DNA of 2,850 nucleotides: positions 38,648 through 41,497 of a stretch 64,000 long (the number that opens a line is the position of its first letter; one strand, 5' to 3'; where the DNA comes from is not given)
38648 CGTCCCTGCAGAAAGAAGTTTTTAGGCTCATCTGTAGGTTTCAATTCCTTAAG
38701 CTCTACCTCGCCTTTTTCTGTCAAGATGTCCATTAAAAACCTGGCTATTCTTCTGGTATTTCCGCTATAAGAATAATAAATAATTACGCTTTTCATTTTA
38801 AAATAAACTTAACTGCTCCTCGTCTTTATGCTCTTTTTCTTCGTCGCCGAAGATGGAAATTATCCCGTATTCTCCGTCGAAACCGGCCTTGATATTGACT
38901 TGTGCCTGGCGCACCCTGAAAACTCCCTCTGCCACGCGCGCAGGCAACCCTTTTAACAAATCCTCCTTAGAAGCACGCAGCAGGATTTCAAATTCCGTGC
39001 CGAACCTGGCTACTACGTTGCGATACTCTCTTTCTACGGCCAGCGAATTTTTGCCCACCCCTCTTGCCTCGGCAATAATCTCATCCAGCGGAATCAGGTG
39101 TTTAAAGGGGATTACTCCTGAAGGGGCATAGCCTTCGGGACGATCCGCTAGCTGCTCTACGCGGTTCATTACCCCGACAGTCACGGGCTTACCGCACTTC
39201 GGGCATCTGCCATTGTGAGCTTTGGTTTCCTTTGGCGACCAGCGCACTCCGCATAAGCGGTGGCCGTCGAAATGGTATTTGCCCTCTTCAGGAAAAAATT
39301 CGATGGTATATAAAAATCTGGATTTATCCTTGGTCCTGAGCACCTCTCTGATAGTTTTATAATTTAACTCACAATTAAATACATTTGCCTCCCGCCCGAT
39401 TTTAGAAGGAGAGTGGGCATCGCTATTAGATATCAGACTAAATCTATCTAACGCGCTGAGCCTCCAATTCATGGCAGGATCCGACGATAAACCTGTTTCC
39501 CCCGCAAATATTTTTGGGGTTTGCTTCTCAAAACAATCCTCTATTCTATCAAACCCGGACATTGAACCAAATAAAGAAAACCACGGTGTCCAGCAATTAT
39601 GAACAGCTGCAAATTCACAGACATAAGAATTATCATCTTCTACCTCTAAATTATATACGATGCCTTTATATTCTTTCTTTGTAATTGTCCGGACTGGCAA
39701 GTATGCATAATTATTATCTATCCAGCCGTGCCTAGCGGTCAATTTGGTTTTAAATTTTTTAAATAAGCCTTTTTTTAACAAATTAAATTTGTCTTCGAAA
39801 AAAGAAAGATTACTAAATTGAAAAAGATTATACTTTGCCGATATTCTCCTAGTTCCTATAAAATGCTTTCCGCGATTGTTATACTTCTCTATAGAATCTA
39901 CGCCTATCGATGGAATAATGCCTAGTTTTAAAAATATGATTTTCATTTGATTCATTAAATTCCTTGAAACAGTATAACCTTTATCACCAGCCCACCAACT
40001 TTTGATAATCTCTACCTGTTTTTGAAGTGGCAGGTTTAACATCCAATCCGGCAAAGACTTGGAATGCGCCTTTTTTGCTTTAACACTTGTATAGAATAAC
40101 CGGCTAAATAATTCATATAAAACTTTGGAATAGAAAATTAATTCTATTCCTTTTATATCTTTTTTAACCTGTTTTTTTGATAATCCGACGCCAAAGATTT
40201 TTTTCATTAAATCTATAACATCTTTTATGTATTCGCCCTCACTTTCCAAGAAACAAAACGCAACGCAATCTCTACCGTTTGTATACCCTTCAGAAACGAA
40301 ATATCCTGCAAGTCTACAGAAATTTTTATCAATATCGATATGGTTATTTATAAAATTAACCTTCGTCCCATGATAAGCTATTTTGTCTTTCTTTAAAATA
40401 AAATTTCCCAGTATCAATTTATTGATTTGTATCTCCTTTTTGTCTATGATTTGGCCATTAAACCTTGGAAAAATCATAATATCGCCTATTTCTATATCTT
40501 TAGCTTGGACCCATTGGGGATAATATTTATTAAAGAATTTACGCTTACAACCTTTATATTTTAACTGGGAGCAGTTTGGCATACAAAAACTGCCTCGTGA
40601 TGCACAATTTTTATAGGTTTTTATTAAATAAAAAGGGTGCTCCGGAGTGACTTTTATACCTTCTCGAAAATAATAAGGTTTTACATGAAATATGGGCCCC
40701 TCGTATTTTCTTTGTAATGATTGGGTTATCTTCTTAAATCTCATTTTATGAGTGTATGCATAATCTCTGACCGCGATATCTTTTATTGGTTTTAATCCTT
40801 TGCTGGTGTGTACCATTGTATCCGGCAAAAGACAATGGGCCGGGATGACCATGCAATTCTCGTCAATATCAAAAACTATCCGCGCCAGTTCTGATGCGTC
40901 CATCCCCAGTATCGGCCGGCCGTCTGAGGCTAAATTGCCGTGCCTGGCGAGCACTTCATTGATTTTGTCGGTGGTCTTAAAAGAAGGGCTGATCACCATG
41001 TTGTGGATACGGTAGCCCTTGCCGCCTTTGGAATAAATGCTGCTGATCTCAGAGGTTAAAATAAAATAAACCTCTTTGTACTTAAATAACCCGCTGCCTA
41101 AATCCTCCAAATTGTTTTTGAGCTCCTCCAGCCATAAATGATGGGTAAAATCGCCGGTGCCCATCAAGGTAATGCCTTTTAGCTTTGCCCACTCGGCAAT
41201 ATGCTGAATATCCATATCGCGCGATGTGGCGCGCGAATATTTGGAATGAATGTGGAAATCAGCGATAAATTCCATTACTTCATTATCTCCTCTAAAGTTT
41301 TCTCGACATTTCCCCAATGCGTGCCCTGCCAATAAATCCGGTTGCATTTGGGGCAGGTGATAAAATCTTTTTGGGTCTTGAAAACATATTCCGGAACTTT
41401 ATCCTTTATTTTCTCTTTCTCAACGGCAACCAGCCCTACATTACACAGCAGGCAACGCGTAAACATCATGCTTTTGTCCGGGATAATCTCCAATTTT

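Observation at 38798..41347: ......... intein inserted in a PHP-domain, EndoQ-like nuclease gene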

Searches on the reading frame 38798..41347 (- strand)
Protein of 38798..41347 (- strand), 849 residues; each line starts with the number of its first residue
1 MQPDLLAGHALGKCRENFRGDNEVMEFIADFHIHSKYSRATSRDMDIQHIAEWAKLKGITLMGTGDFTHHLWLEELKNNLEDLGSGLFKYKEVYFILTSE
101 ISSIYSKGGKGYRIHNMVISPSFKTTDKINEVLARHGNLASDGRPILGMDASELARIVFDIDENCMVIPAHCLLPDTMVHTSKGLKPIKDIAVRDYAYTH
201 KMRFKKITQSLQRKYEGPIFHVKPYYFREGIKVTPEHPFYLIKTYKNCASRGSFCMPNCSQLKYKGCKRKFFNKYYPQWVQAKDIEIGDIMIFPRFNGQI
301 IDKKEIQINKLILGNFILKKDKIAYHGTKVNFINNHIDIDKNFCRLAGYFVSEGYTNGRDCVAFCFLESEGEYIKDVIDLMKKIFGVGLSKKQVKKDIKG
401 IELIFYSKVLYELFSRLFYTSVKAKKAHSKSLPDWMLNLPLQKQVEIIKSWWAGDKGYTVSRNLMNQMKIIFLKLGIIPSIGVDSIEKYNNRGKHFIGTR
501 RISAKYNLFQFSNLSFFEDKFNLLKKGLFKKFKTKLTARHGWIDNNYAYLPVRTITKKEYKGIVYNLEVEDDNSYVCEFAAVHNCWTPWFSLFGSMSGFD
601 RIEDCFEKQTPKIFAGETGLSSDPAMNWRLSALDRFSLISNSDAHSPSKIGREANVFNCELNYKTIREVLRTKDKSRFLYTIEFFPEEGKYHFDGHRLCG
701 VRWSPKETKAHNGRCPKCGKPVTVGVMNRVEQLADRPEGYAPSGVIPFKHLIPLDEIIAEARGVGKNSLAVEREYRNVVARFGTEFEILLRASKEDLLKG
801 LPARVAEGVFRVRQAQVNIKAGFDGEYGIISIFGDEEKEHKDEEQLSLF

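Call 4: search_protein_families(library=pfam, proteins=[window:38798-41347:-], max_evalue=0.1)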
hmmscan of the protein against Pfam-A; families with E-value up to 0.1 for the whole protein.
window:38798-41347:- (849 aa): 3 families
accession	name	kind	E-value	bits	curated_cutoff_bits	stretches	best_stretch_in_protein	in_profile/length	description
PF14890.11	Intein_splicing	-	1.6e-07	31.7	35.8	1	278-584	77-155/155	Intein splicing domain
PF14528.11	LAGLIDADG_3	-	0.003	18.2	22.5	0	459-506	30-72/82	LAGLIDADG-like domain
PF13263.12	PHP_C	-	0.023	14.7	21.3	1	639-668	19-46/56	PHP-associated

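Call 5: search_protein_families(library=ncbifam, proteins=[window:38798-41347:-], max_evalue=0.1)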
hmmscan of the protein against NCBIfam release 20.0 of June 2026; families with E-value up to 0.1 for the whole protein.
window:38798-41347:- (849 aa): 4 families
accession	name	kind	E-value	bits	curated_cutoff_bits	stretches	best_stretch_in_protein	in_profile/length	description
TIGR00375.1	TIGR00375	hypoth_equivalog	7.8e-70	236.1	326.6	2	443-830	2-374/374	TIGR00375 family protein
TIGR01445.1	intein_Nterm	domain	0.0048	17.8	24.5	1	172-240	1-82/83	intein N-terminal splicing region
TIGR01443.1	intein_Cterm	domain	0.055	13.8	15.6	0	564-585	2-24/24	intein C-terminal splicing region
NF045780.1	TrlF_fam_ATP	equivalog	0.074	11.7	350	0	29-144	8-120/944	TrlF family AAA-like ATPase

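Call 8: find_homologous_proteins(query=window:38798-41347:-, max_evalue=0.00001)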
Query window:38798-41347:- (849 aa): 1871 proteins with E <= 0.00001 among 8000 candidates; the best 120 are listed.
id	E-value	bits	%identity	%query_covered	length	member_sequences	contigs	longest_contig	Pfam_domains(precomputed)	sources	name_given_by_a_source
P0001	0.0e+0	1931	100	97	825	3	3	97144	PF27218.1,PF14890.12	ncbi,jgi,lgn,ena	-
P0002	0.0e+0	1553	78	97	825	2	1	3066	PF27218.1,PF14890.12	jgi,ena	-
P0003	0.0e+0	1525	78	97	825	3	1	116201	PF27218.1,PF14890.12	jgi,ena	-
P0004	0.0e+0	1524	77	97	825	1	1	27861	PF27218.1,PF14890.12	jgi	-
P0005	0.0e+0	1506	76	97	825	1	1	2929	PF27218.1,PF14890.12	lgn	-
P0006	0.0e+0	1505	75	97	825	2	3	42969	PF27218.1,PF14528.12,PF14890.12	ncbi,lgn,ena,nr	ncbi:MAG: hypothetical protein KKH29_05775 [Candidatus Omnitrophica bacterium]|nr:hypothetical prote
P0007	0.0e+0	1503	74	97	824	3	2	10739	PF27218.1,PF14890.12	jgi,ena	-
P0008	0.0e+0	1497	75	97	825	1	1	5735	PF27218.1,PF14890.12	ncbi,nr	ncbi:MAG: hypothetical protein QME65_02625 [Candidatus Omnitrophota bacterium]|nr:hypothetical prote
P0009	0.0e+0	1497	75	97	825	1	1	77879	PF27218.1,PF14890.12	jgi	-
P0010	0.0e+0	1495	75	97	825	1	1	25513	PF27218.1,PF14890.12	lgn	-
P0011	0.0e+0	1478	74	97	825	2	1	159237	PF27218.1,PF14890.12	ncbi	-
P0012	0.0e+0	1467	74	97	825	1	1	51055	PF27218.1,PF14890.12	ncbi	-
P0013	0.0e+0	1463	73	97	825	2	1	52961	PF27218.1,PF14890.12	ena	-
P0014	0.0e+0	1461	74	97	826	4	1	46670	PF27218.1,PF14528.12,PF14890.12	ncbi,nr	ncbi:MAG: hypothetical protein Q8N80_03960 [Candidatus Omnitrophota bacterium]|nr:hypothetical prote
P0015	0.0e+0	1454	73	97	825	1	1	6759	PF27218.1,PF14890.12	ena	-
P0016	0.0e+0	1451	73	97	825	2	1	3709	PF27218.1,PF14528.12,PF14890.12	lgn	-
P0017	0.0e+0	1450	72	97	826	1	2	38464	PF27218.1,PF14528.12,PF14890.12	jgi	jgi:uncharacterized protein (TIGR00375 family)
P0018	0.0e+0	1449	72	97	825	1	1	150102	PF27218.1,PF14890.12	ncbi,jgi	jgi:uncharacterized protein (TIGR00375 family)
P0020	0.0e+0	1436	73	97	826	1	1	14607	PF27218.1,PF14528.12,PF14890.12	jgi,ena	-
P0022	0.0e+0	1426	72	97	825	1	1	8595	PF27218.1,PF14528.12,PF14890.12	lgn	-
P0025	0.0e+0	1358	70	97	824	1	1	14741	PF27218.1,PF14528.12,PF14890.12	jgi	jgi:uncharacterized protein (TIGR00375 family)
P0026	0.0e+0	1356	70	97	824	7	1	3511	PF27218.1,PF14528.12,PF14890.12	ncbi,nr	ncbi:MAG: hypothetical protein KKC42_03760 [Candidatus Omnitrophica bacterium]|nr:hypothetical prote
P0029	0.0e+0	1277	65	97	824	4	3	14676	PF27218.1,PF14528.12,PF14890.12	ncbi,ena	-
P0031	0.0e+0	1224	63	97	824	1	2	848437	PF27218.1,PF14528.12,PF14890.12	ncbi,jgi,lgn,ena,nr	ncbi:MAG: hypothetical protein KJ593_00305 [Candidatus Omnitrophica bacterium]|nr:hypothetical prote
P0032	0.0e+0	1167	59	97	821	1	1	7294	PF27218.1,PF14528.12,PF14890.12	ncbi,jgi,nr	ncbi:MAG: hypothetical protein FJZ16_03800 [Candidatus Omnitrophica bacterium]|nr:hypothetical prote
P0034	0.0e+0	1111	56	97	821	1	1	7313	PF27218.1,PF14528.12,PF14890.12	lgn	-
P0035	0.0e+0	1108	58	96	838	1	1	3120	PF27218.1,PF14528.12,PF14890.12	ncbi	ncbi:MAG: hypothetical protein ACTSVW_04640 [Candidatus Njordarchaeales archaeon]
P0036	0.0e+0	1101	58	99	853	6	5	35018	PF27218.1,PF14528.12,PF14890.12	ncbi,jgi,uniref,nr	ncbi:hypothetical protein COS93_00790 [bacterium (Candidatus Gribaldobacteria) CG07_land_8_20_14_0_8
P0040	0.0e+0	1054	55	96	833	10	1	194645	PF27218.1,PF14528.12,PF14890.12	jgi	jgi:uncharacterized protein (TIGR00375 family)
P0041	0.0e+0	1049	56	96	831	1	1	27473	PF27218.1,PF14528.12,PF14890.12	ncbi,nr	ncbi:MAG: hypothetical protein QME57_00500 [Patescibacteria group bacterium]|nr:hypothetical protein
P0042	0.0e+0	1048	55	96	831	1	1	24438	PF27218.1,PF14528.12,PF14890.12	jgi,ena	-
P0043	0.0e+0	1048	55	97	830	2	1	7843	PF27218.1,PF14528.12,PF14890.12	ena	-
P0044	0.0e+0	1042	55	97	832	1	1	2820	PF27218.1,PF14528.12,PF14890.12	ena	-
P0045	0.0e+0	1038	55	97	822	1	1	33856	PF27218.1,PF14528.12,PF14890.12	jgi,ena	-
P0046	0.0e+0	1038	56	95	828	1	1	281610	PF27218.1,PF14528.12,PF14890.12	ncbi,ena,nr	ncbi:MAG: Hedgehog/intein hint domain-containing protein [Parcubacteria group bacterium Licking1014_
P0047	0.0e+0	1037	56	96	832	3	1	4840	PF27218.1,PF14528.12,PF14890.12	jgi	-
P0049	0.0e+0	1037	54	97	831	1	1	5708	PF27218.1,PF14528.12,PF14890.12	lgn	-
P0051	0.0e+0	1036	55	96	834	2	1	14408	PF27218.1,PF14528.12,PF14890.12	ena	-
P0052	0.0e+0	1034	54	97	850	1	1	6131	PF27218.1,PF14528.12,PF14890.12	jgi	-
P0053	0.0e+0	1032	53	77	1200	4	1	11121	PF07591.16,PF27218.1,PF14528.12,PF13403.12,PF14890.12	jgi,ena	-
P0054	0.0e+0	1031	55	96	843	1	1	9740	PF27218.1,PF14528.12,PF14890.12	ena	-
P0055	0.0e+0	1030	55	95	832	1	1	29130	PF27218.1,PF14528.12,PF14890.12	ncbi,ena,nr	ncbi:MAG: hypothetical protein LR000_01940 [Candidatus Pacebacteria bacterium]|nr:hypothetical prote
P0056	0.0e+0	1028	54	97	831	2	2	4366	PF27218.1,PF14528.12,PF14890.12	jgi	-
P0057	0.0e+0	1024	54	96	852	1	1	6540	PF27218.1,PF14528.12,PF14890.12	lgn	-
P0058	0.0e+0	1024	55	96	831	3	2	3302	PF27218.1,PF14528.12,PF14890.12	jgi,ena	-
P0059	0.0e+0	1024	56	96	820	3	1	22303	PF27218.1,PF14528.12,PF14890.12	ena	-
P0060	0.0e+0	1021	56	97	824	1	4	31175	PF27218.1,PF14528.12,PF14890.12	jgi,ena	-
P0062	0.0e+0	1018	54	96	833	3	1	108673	PF27218.1,PF14528.12,PF14890.12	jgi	-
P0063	0.0e+0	1015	54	97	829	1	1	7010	PF27218.1,PF14528.12,PF14890.12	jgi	-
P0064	0.0e+0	1014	54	97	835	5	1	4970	PF27218.1,PF14528.12,PF14890.12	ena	-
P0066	8.5e-298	1009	53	97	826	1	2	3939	PF27218.1,PF14528.12,PF14890.12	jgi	-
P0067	1.9e-297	1007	54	96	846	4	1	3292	PF27218.1,PF14528.12,PF14890.12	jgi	-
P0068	6.2e-297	1006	55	97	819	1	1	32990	PF27218.1,PF14528.12,PF14890.12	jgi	jgi:uncharacterized protein (TIGR00375 family)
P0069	6.4e-296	1002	54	96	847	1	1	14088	PF27218.1,PF14528.12,PF14890.12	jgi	-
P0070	8.7e-296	1002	53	97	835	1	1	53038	PF27218.1,PF14528.12,PF14890.12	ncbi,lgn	-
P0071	1.8e-295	1001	52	95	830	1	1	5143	PF27218.1,PF14528.12,PF14890.12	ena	-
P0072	3.1e-294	997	53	96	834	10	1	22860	PF27218.1,PF14528.12,PF14890.12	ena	-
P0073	6.9e-294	996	54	96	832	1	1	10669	PF27218.1,PF14528.12,PF14890.12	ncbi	-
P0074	3.2e-293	993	52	97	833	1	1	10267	PF27218.1,PF14528.12,PF14890.12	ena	-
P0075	3.6e-293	993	54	97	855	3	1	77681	PF07591.16,PF27218.1,PF14528.12,PF14890.12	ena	-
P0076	5.6e-293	993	54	95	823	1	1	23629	PF07591.16,PF27218.1,PF14528.12,PF14890.12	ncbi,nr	ncbi:MAG: LAGLIDADG family homing endonuclease [bacterium]|nr:LAGLIDADG family homing endonuclease [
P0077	1.3e-292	991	53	96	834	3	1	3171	PF27218.1,PF14528.12,PF14890.12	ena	-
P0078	2.4e-292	991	53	97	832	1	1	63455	PF27218.1,PF14528.12,PF14890.12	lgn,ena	-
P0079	3.6e-292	990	51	97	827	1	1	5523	PF27218.1,PF14528.12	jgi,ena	-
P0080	4.0e-292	990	52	95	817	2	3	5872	PF07591.16,PF27218.1,PF14528.12,PF14890.12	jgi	-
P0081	1.5e-291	988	52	97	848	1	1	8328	PF27218.1,PF14528.12,PF13403.12,PF14890.12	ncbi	-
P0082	8.8e-291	985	53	96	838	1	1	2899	PF27218.1,PF14528.12,PF14890.12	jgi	-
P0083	1.2e-290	985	52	97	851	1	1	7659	PF27218.1,PF14528.12,PF14890.12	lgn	-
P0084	1.5e-290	985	53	97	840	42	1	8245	PF27218.1,PF14528.12,PF14890.12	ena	-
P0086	1.7e-290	984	53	97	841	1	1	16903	PF27218.1,PF14528.12,PF14890.12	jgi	jgi:uncharacterized protein (TIGR00375 family)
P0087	2.3e-290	984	51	97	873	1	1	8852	PF27218.1,PF14528.12,PF13403.12,PF14890.12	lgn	-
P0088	4.5e-290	983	52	97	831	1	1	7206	PF27218.1,PF14528.12,PF14890.12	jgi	-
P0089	1.2e-289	982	52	97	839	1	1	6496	PF27218.1,PF14528.12,PF14890.12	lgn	-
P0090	2.7e-289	980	52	97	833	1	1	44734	PF27218.1,PF14528.12,PF14890.12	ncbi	-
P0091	3.3e-289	980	53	95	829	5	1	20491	PF27218.1,PF14528.12,PF14890.12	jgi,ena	-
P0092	9.0e-289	979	52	96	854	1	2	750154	PF27218.1,PF14528.12,PF14890.12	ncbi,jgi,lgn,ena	-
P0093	1.0e-288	979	53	96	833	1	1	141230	PF07591.16,PF27218.1,PF14528.12,PF14890.12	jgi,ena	-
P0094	6.7e-288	976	52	97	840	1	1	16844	PF27218.1,PF14528.12,PF14890.12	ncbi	-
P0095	2.1e-287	974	51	96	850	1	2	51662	PF27218.1,PF14528.12,PF14890.12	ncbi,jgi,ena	-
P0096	2.4e-287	974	52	96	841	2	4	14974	PF27218.1,PF14528.12,PF14890.12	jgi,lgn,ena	jgi:uncharacterized protein (TIGR00375 family)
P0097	3.9e-287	973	56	73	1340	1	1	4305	PF27218.1,PF14528.12,PF14890.12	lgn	-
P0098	2.1e-286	971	53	96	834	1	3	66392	PF27218.1,PF14528.12,PF14890.12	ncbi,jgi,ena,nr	ncbi:hypothetical protein KKC63_01065 [Patescibacteria group bacterium]|nr:hypothetical protein [Pat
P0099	3.1e-286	970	51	97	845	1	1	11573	PF27218.1,PF14528.12,PF14890.12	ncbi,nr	ncbi:MAG: hypothetical protein HYS60_02180 [Candidatus Wildermuthbacteria bacterium]|nr:hypothetical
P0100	3.2e-286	970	52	96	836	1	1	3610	PF27218.1,PF14528.12,PF14890.12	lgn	-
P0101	8.7e-286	969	52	96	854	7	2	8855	PF27218.1,PF14528.12,PF14890.12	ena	-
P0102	1.3e-285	968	52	97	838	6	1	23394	PF27218.1,PF14528.12,PF14890.12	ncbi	ncbi:MAG: hypothetical protein ABIJ17_03475 [Patescibacteria group bacterium]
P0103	1.5e-285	968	53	96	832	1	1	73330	PF27218.1,PF14528.12,PF14890.12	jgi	-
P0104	3.3e-284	964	51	97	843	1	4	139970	PF27218.1,PF14528.12,PF14890.12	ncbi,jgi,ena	-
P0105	6.1e-284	963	53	97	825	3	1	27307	PF27218.1,PF14528.12,PF14890.12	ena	-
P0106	7.5e-284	962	51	97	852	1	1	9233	PF27218.1,PF14528.12,PF14890.12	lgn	-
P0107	1.3e-283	962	51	96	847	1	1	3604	PF27218.1,PF14528.12,PF14890.12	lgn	-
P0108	6.8e-283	959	51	97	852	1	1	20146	PF27218.1,PF14528.12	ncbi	-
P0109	2.9e-282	957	51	97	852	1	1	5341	PF27218.1,PF14528.12,PF14890.12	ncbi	-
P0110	4.0e-282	957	51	70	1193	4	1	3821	PF07591.16,PF27218.1,PF14528.12,PF13403.12,PF14890.12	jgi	-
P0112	6.2e-282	956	50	97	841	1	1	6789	PF27218.1,PF14528.12,PF14890.12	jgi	-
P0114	1.8e-280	951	51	97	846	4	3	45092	PF27218.1,PF14528.12,PF14890.12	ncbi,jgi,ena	ncbi:MAG TPA: hypothetical protein VJC15_04265 [Candidatus Paceibacterota bacterium]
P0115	3.5e-280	950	52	96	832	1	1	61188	PF27218.1,PF14528.12,PF14890.12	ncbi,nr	ncbi:MAG: hypothetical protein HY577_02500 [Candidatus Nealsonbacteria bacterium]|nr:hypothetical pr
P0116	4.6e-280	950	52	95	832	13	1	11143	PF27218.1,PF14528.12,PF14890.12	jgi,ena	-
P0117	4.8e-280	950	51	74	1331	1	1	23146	PF27218.1,PF14528.12,PF14890.12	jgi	jgi:PHP family Zn ribbon phosphoesterase/transcriptional regulator with XRE-family HTH domain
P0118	1.3e-279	948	50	97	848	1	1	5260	PF27218.1,PF14528.12,PF14890.12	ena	-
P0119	3.8e-279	947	50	97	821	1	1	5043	PF27218.1,PF14528.12,PF14890.12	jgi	jgi:uncharacterized protein (TIGR00375 family)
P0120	1.4e-278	945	50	97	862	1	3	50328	PF27218.1,PF14528.12,PF14890.12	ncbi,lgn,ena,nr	ncbi:MAG: Mja hyp1 intein [Parcubacteria group bacterium Greene0714_21]|nr:MAG: Mja hyp1 intein [Par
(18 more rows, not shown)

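Call 12: list_cluster_members(proteins=[P0001, P0120, P0035])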
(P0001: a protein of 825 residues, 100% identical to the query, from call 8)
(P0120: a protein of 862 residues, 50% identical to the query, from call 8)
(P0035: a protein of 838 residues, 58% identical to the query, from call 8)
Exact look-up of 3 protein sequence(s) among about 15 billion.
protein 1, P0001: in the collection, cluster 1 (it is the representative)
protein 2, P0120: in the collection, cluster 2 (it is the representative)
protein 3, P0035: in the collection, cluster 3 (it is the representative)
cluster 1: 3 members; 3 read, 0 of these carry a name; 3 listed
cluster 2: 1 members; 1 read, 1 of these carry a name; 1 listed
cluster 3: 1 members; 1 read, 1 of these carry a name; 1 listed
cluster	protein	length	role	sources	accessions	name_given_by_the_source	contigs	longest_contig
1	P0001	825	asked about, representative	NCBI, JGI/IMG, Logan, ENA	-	-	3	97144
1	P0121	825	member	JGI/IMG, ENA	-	-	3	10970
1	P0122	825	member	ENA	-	-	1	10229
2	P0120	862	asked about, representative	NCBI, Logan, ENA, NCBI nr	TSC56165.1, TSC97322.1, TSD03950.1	MAG: Mja hyp1 intein [Parcubacteria group bacterium Greene0714_21] | MAG: Mja hyp1 intein [Parcubacteria group bacterium Greene0416_39]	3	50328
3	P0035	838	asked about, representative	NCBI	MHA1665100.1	MAG: hypothetical protein ACTSVW_04640 [Candidatus Njordarchaeales archaeon]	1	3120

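Call 13: find_encoding_contigs(protein=P0001, flank=3000, max_places=4)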
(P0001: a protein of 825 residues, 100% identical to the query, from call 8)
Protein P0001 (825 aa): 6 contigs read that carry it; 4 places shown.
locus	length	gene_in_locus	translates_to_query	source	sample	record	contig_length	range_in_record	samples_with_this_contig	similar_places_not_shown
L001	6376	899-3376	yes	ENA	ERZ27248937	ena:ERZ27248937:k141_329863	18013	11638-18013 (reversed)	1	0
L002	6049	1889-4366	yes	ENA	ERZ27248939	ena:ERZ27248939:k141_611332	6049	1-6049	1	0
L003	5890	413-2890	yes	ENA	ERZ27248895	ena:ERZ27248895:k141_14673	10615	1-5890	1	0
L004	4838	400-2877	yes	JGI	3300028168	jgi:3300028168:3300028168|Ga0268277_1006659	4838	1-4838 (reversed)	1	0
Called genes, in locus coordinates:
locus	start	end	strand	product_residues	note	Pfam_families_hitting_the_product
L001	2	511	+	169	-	?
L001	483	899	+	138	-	PF01927:Mut7-C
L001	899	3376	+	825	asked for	PF14890:Intein_splicing (faint), PF27218:MJ0043_C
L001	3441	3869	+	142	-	PF03358:FMN_red (weak), PF12682:Flavodoxin_4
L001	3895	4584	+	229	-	PF02481:DNA_processg_A (faint), PF18306:LDcluster4, PF03641:Lysine_decarbox (weak)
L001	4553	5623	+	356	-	PF00988:CPSase_sm_chain, PF00117:GATase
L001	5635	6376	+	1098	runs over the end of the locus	PF25596:CPSase_L_D1, PF02786:CPSase_L_D2, PF02787:CPSase_L_D3, PF25596:CPSase_L_D1, PF02786:CPSase_L_D2, PF02222:ATP-grasp, PF07478:Dala_Dala_lig_C, PF02142:MGS, +5 more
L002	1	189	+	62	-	?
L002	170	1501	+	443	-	PF01979:Amidohydro_1, PF12890:DHOase, PF07969:Amidohydro_3 (weak)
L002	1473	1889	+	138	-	PF01927:Mut7-C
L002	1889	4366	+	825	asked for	PF14890:Intein_splicing (faint), PF27218:MJ0043_C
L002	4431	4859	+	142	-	PF03358:FMN_red (weak), PF12682:Flavodoxin_4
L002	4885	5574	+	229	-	PF02481:DNA_processg_A (faint), PF18306:LDcluster4, PF03641:Lysine_decarbox (weak)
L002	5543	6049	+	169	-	?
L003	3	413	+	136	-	?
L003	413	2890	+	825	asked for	PF14890:Intein_splicing (faint), PF27218:MJ0043_C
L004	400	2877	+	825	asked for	PF14890:Intein_splicing (faint), PF27218:MJ0043_C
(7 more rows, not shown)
